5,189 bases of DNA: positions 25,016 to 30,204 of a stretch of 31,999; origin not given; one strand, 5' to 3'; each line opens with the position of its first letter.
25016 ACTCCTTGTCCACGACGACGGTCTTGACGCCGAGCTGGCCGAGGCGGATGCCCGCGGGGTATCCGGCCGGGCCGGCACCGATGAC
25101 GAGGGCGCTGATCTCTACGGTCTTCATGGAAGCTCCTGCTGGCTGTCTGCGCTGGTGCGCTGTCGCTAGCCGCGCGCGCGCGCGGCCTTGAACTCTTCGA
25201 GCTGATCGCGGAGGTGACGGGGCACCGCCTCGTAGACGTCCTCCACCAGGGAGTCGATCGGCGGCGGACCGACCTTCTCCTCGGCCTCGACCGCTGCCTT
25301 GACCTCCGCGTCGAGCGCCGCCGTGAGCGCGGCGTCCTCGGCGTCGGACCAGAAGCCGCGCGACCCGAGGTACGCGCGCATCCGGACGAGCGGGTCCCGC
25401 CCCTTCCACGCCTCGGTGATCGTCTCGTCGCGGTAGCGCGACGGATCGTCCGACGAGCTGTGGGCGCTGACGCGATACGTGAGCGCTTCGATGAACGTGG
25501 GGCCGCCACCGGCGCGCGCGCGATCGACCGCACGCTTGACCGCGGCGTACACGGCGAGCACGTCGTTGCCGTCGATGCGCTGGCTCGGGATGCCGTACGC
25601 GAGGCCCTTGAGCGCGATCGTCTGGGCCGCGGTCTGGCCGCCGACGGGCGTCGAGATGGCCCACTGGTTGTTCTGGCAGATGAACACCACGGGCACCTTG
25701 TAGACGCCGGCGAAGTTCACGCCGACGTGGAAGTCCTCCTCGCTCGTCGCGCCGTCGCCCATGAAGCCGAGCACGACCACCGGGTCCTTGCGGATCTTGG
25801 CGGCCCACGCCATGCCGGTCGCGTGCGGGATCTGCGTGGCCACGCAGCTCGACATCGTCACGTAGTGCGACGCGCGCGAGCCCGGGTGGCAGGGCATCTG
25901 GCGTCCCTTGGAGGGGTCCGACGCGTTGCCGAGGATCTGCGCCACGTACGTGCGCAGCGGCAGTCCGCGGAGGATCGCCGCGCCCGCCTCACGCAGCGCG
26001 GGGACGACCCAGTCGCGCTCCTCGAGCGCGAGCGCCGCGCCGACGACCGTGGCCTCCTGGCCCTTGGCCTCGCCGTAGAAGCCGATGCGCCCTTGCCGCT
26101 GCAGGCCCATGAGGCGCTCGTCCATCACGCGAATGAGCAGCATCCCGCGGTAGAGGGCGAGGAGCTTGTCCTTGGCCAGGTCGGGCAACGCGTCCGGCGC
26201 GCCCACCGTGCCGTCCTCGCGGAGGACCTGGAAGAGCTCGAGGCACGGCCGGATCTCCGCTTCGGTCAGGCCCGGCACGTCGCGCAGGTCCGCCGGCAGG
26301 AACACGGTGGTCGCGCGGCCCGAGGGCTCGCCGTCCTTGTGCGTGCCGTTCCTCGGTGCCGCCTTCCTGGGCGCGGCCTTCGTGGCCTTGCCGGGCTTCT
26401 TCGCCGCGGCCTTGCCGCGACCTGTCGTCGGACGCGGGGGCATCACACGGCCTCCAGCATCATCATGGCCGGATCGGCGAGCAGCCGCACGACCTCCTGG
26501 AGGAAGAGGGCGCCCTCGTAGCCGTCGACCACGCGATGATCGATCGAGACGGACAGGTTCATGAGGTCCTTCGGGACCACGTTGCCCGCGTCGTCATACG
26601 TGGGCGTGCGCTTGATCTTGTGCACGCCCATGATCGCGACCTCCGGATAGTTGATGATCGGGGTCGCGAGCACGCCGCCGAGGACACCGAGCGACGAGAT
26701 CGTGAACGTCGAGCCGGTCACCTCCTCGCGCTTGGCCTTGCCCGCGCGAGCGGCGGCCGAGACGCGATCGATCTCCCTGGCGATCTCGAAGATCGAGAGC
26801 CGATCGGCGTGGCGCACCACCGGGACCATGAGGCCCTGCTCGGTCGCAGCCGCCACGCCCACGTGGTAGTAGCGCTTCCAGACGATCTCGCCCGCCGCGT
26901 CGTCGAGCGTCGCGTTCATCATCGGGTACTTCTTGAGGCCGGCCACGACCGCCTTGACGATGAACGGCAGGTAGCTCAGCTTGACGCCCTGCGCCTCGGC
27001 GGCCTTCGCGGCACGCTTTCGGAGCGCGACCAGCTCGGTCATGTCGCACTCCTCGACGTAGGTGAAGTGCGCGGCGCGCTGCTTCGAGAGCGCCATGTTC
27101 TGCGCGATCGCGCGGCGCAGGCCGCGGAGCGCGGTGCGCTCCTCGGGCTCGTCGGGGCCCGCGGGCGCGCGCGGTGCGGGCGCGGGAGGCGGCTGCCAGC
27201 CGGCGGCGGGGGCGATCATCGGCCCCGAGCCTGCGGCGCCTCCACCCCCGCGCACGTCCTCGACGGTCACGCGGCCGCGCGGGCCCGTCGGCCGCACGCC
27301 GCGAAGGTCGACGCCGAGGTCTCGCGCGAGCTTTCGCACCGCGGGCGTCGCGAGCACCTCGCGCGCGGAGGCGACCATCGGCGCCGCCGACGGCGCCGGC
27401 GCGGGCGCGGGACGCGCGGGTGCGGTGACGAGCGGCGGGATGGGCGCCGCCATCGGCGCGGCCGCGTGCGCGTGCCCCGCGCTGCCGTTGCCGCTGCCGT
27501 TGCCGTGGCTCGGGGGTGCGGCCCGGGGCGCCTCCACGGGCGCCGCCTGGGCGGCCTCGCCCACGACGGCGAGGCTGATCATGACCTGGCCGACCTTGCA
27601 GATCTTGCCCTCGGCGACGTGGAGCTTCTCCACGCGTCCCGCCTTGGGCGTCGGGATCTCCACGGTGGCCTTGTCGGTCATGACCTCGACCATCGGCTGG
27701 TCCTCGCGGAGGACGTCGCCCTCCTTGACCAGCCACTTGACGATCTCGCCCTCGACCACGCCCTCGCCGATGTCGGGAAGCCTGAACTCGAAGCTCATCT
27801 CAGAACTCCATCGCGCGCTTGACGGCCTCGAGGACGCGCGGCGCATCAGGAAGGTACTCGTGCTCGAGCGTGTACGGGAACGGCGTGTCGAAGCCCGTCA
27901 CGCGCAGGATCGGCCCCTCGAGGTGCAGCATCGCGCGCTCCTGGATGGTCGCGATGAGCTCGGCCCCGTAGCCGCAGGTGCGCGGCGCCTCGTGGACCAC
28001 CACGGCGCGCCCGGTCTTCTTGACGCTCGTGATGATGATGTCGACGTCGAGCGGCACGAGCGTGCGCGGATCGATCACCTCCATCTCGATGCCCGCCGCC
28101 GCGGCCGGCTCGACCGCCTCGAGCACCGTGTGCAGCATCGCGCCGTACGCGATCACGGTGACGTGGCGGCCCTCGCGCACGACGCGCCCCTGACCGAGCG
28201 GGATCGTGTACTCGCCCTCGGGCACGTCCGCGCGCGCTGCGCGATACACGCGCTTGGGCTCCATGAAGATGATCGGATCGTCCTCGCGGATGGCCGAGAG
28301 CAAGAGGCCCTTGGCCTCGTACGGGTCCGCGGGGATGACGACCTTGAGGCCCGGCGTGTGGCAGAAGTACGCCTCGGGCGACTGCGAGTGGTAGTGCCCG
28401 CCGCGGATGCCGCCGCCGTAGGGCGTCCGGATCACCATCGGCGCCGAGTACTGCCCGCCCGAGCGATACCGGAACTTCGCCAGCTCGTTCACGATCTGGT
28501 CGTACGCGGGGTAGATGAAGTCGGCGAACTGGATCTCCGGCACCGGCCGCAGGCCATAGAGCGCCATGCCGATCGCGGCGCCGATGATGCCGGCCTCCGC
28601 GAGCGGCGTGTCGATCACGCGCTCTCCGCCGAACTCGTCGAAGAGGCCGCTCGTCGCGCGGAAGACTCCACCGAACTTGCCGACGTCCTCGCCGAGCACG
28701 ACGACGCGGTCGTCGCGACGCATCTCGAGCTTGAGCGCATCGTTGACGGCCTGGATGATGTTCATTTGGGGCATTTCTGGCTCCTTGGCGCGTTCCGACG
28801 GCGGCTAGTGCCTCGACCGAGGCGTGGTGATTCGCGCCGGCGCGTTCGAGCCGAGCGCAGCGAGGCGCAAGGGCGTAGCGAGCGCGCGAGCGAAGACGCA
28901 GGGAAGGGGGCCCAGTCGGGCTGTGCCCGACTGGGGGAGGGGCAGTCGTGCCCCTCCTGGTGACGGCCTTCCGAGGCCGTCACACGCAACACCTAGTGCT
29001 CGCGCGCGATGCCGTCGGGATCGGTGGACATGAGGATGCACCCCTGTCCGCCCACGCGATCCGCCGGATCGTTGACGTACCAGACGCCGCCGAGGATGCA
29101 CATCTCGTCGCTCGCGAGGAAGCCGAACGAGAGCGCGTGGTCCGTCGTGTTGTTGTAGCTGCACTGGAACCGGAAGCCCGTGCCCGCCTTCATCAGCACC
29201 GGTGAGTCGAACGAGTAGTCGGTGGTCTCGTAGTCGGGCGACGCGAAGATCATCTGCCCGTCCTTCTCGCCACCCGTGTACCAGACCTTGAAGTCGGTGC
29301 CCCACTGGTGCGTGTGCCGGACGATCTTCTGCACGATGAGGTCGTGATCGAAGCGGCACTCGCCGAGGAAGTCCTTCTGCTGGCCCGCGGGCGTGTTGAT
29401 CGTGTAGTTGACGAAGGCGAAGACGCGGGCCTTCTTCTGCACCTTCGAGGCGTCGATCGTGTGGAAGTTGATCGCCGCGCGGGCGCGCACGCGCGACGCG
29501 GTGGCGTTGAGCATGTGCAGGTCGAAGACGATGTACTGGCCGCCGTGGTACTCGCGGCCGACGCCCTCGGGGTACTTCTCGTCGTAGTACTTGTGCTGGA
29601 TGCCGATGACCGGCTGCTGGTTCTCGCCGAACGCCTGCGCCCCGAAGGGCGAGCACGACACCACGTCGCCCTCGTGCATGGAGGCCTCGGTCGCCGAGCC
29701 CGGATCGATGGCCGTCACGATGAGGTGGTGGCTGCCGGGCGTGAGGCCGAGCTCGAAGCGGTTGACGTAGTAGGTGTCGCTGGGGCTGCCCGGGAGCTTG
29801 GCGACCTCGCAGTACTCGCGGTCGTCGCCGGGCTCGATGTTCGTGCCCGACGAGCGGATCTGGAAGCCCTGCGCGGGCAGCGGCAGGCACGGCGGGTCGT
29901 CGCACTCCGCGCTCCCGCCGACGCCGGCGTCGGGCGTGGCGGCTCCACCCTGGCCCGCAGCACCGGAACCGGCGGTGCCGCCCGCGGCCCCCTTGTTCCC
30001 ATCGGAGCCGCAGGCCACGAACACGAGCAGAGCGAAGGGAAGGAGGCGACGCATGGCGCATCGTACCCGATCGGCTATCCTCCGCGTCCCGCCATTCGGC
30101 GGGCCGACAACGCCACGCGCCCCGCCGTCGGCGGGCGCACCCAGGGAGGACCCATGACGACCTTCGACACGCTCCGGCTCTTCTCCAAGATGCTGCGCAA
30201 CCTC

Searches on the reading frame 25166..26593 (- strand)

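Call 64: search_protein_families(library=pfam, proteins=[window:25166-26593:-], max_evalue=0.00001)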
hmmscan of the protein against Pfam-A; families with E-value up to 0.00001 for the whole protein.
window:25166-26593:- (475 aa): 2 families
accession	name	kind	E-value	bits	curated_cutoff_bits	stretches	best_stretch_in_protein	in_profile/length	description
PF00676.26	E1_dh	-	7.7e-89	298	22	1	149-440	2-293/300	Dehydrogenase E1 component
PF13292.11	DXP_synthase_N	-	8.5e-06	25.7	21.2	0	245-322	107-184/274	1-deoxy-D-xylulose-5-phosphate synthase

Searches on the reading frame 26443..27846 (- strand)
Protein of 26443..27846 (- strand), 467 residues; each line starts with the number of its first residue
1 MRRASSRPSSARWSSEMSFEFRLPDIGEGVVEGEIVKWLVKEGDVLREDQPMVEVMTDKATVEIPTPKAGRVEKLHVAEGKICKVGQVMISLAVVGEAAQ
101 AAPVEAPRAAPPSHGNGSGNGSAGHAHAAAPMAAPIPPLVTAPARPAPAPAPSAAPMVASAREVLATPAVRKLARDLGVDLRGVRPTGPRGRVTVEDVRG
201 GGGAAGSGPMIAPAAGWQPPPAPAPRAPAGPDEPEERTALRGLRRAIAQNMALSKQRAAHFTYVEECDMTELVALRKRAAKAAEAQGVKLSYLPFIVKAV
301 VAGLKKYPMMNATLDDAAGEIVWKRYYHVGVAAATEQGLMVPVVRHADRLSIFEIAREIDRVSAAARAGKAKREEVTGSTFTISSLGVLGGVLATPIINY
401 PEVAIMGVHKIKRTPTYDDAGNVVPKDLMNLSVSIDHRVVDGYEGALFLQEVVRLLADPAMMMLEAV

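Call 64: search_protein_families(library=pfam, proteins=[window:26443-27846:-], max_evalue=0.00001)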
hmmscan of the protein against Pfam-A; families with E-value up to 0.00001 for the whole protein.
window:26443-27846:- (467 aa): 4 families
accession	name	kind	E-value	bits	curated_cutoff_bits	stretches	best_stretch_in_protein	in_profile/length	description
PF00198.28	2-oxoacid_dh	-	4.8e-85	285.1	23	1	234-464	3-232/232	2-oxoacid dehydrogenases acyltransferase (catalytic domain)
PF00364.28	Biotin_lipoyl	-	3.1e-20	72.2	22.1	1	20-91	2-72/73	Biotin-requiring enzyme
PF02817.22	E3_binding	-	1.3e-15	57.7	23.7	1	164-199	1-36/36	e3 binding domain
PF13533.13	Biotin_lipoyl_2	-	2e-06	27.9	29.8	0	63-91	2-30/32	Biotin-lipoyl like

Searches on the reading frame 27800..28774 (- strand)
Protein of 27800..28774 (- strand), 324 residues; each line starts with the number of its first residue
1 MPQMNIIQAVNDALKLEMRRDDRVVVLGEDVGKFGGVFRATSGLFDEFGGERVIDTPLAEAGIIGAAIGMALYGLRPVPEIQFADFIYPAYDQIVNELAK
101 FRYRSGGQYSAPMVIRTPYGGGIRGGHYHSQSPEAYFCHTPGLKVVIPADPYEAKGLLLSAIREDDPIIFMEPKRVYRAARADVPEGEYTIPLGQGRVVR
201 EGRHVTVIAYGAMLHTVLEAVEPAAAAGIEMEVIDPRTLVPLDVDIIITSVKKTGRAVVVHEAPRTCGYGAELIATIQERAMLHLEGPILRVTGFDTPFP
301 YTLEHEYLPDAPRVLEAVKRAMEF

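Call 64: search_protein_families(library=pfam, proteins=[window:27800-28774:-], max_evalue=0.00001)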
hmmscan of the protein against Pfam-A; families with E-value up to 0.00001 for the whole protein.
window:27800-28774:- (324 aa): 2 families
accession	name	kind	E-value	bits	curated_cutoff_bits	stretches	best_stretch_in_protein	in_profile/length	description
PF02779.29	Transket_pyr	-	7.8e-47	159.6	27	1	4-178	3-173/174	Transketolase, pyrimidine binding domain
PF02780.25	Transketolase_C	-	5.7e-39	133.3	25.9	1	194-314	1-124/124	Transketolase, C-terminal domain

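Call 69: find_homologous_proteins(query=window:27800-28774:-, max_evalue=1e-100)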
Query window:27800-28774:- (324 aa): 7864 proteins with E <= 1e-100 among 8000 candidates; the best 120 are listed.
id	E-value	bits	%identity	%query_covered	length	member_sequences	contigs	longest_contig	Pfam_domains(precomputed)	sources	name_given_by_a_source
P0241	5.2e-212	721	100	100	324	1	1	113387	PF02780.26,PF02779.30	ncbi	-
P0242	4.8e-209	711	98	100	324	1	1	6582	PF02780.26,PF02779.30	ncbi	-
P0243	5.2e-208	708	-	-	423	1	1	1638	PF02780.26,PF02779.30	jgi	jgi:2-oxoisovalerate dehydrogenase E1 component beta subunit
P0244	1.5e-207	706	97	100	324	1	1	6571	PF02780.26,PF02779.30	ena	-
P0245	6.3e-206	701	96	100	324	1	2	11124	PF02780.26,PF02779.30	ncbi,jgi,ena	-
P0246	8.4e-206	700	97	100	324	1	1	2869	PF02780.26,PF02779.30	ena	-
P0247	9.3e-193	658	89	100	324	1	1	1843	PF02780.26,PF02779.30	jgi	jgi:pyruvate dehydrogenase E1 component beta subunit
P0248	9.6e-177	605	82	100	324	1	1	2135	PF02780.26,PF02779.30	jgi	jgi:pyruvate dehydrogenase E1 component beta subunit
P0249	2.2e-174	597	80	100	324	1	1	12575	PF02780.26,PF02779.30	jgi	jgi:2-oxoisovalerate dehydrogenase E1 component beta subunit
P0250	3.5e-173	593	80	100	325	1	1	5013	PF02780.26,PF02779.30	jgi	jgi:2-oxoisovalerate dehydrogenase E1 component beta subunit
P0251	1.5e-172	591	80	100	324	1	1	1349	PF02780.26,PF02779.30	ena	-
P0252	1.8e-172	591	79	100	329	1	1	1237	PF02780.26,PF02779.30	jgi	jgi:pyruvate dehydrogenase E1 component beta subunit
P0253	2.5e-172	590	80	100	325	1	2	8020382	PF02780.26,PF02779.30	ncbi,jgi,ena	-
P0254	2.6e-172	590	80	100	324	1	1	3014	PF02780.26,PF02779.30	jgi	-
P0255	3.4e-172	590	80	100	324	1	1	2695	PF02780.26,PF02779.30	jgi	jgi:pyruvate dehydrogenase E1 component subunit beta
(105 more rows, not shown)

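Call 70: find_encoding_contigs(protein=P0242, flank=10000, max_places=3)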
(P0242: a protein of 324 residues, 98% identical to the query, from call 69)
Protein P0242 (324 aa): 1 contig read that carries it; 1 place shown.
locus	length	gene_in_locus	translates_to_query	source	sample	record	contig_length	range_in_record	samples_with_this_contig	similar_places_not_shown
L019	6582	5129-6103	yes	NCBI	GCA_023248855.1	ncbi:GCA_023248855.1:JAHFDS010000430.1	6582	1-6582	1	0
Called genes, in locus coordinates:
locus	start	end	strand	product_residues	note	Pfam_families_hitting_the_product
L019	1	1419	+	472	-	?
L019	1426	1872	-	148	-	PF01869:BcrAD_BadFG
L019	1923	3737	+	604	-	PF00953:Glycos_transf_4, PF13727:CoA_binding_3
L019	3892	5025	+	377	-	PF00676:E1_dh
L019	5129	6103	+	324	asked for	PF02779:Transket_pyr, PF02780:Transketolase_C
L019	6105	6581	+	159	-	?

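Call 71: find_encoding_contigs(protein=P0245, flank=10000, max_places=3)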
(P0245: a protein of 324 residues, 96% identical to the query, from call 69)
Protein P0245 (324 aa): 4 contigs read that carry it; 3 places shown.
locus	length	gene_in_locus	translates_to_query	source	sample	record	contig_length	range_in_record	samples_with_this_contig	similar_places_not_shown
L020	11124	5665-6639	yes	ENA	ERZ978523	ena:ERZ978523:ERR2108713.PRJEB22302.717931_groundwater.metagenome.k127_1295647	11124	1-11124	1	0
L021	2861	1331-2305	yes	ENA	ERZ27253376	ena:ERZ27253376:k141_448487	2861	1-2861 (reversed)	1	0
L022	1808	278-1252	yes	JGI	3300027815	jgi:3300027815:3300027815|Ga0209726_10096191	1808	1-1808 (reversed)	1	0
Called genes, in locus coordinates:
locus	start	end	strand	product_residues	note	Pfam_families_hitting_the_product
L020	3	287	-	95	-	?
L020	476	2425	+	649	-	-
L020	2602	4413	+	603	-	PF00953:Glycos_transf_4, PF13727:CoA_binding_3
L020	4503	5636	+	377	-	PF00676:E1_dh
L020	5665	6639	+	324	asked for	PF02779:Transket_pyr, PF02780:Transketolase_C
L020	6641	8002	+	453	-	PF00364:Biotin_lipoyl, PF02817:E3_binding, PF00198:2-oxoacid_dh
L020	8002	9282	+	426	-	PF00676:E1_dh, PF13292:DXP_synthase_N (faint)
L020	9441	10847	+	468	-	PF00890:FAD_binding_2 (faint), PF01134:GIDA, PF01266:DAO (faint), PF07992:Pyr_redox_2, PF13738:Pyr_redox_3, PF00070:Pyr_redox, PF03721:UDPG_MGDP_dh_N (weak), PF02852:Pyr_redox_dim, +1 more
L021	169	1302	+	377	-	PF00676:E1_dh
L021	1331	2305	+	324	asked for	PF02779:Transket_pyr, PF02780:Transketolase_C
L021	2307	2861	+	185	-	?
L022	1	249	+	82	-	?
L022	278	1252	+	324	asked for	PF02779:Transket_pyr, PF02780:Transketolase_C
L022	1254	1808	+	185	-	?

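Call 72: find_encoding_contigs(protein=P0243, flank=10000, max_places=3)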
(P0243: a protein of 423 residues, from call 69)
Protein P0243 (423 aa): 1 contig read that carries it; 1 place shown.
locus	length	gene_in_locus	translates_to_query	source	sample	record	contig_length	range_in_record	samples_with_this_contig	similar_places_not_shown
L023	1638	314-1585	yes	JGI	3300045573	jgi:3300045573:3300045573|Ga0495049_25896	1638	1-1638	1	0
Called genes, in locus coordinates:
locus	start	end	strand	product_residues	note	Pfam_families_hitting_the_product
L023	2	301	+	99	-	?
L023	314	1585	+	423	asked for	PF02779:Transket_pyr, PF02780:Transketolase_C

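Call 88: find_encoding_contigs(protein=P0244, flank=10000, max_places=3)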
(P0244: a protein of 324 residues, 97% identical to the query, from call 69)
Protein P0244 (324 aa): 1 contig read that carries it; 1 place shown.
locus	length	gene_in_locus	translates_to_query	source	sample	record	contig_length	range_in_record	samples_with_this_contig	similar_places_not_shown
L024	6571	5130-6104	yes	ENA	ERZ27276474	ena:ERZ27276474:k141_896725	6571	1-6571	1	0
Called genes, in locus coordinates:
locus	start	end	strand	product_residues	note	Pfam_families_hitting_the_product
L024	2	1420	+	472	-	?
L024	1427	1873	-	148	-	PF01869:BcrAD_BadFG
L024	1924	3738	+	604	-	PF00953:Glycos_transf_4, PF13727:CoA_binding_3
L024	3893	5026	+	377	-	PF00676:E1_dh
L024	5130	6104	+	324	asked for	PF02779:Transket_pyr, PF02780:Transketolase_C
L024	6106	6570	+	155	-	?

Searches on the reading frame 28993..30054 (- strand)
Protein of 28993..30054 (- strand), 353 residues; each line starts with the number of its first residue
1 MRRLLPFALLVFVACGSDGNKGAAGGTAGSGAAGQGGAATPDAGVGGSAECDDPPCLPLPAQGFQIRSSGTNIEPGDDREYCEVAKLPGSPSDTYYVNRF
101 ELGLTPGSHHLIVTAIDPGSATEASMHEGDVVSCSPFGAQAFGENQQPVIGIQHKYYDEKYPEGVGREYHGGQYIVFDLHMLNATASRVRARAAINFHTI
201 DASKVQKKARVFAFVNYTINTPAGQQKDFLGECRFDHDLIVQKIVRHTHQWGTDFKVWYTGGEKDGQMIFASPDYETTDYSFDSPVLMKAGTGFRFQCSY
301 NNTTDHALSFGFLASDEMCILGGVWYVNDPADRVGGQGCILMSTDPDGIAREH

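Call 43: find_homologous_proteins(query=window:28993-30054:-, max_evalue=1e-30)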
Query window:28993-30054:- (353 aa): 212 proteins with E <= 1e-30 among 7906 candidates; the best 120 are listed.
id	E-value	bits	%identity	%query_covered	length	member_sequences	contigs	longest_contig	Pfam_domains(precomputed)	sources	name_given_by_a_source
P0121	2.3e-245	831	100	100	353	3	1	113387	PF03712.21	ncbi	-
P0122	5.4e-197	672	78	100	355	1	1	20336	PF03712.21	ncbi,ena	-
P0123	2.8e-195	667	77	100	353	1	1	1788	-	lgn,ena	-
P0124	6.0e-115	402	55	85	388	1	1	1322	-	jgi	jgi:hypothetical protein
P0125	1.0e-109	385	52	96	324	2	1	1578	PF03712.21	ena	-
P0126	3.4e-107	377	56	81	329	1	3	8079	PF03712.21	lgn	-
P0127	2.4e-106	374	54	82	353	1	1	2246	PF03712.21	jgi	jgi:hypothetical protein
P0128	1.1e-105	372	55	81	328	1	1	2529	PF03712.21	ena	-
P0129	1.4e-105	372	55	81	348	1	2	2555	PF03712.21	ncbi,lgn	-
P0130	6.4e-105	369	54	85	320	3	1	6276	PF03712.21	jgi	jgi:hypothetical protein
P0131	7.5e-105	369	53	82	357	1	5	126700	PF03712.21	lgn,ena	-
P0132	2.6e-103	364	51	97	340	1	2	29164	PF03712.21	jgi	jgi:hypothetical protein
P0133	3.7e-103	364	51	82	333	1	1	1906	PF03712.21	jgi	jgi:hypothetical protein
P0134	1.4e-102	362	52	80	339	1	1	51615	PF03712.21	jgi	jgi:hypothetical protein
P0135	1.5e-102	362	51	92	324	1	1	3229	PF03712.21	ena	-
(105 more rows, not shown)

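Call 44: find_encoding_contigs(protein=P0122, flank=10000, max_places=3)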
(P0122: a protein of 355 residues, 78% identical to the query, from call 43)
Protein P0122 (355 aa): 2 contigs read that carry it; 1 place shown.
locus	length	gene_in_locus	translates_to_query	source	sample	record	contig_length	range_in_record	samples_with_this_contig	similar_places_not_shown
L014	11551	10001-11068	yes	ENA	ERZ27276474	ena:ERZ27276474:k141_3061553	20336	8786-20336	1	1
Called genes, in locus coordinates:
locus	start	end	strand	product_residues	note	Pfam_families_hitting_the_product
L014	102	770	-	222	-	-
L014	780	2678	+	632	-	PF00850:Hist_deacetyl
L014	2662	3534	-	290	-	PF13466:STAS_2 (weak)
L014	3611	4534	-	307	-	PF01791:DeoC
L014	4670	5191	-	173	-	PF07238:PilZ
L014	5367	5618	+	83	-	PF02604:PhdYeFM_antitox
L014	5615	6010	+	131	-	PF01850:PIN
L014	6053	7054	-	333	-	-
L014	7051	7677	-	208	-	-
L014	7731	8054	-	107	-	-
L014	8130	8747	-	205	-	PF14113:Tae4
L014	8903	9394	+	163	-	PF00255:GSHPx, PF00578:AhpC-TSA (weak)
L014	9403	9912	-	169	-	PF09351:DUF1993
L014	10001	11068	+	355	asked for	PF03712:Cu2_monoox_C (faint)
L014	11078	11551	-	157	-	?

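Call 45: find_encoding_contigs(protein=P0123, flank=10000, max_places=3)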
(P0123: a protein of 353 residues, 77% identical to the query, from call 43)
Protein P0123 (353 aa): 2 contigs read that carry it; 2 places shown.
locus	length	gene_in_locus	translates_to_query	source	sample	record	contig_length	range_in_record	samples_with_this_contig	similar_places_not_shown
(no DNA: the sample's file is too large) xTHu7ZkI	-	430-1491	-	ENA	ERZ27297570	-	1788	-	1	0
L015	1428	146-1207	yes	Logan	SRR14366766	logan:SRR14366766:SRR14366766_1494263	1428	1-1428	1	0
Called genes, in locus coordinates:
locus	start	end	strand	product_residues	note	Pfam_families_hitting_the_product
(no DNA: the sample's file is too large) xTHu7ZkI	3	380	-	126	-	?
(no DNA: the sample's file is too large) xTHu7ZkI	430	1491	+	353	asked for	-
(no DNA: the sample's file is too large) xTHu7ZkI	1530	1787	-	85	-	?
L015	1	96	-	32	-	?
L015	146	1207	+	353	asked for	-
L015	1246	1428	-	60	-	?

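Call 64: search_protein_families(library=pfam, proteins=[window:28993-30054:-], max_evalue=0.00001)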
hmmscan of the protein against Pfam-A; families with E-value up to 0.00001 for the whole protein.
window:28993-30054:- (353 aa): 1 family
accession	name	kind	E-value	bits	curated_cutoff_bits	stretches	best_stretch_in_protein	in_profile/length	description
PF03712.20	Cu2_monoox_C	-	5.4e-06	26.4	23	1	242-326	48-136/157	Copper type II ascorbate-dependent monooxygenase, C-terminal domain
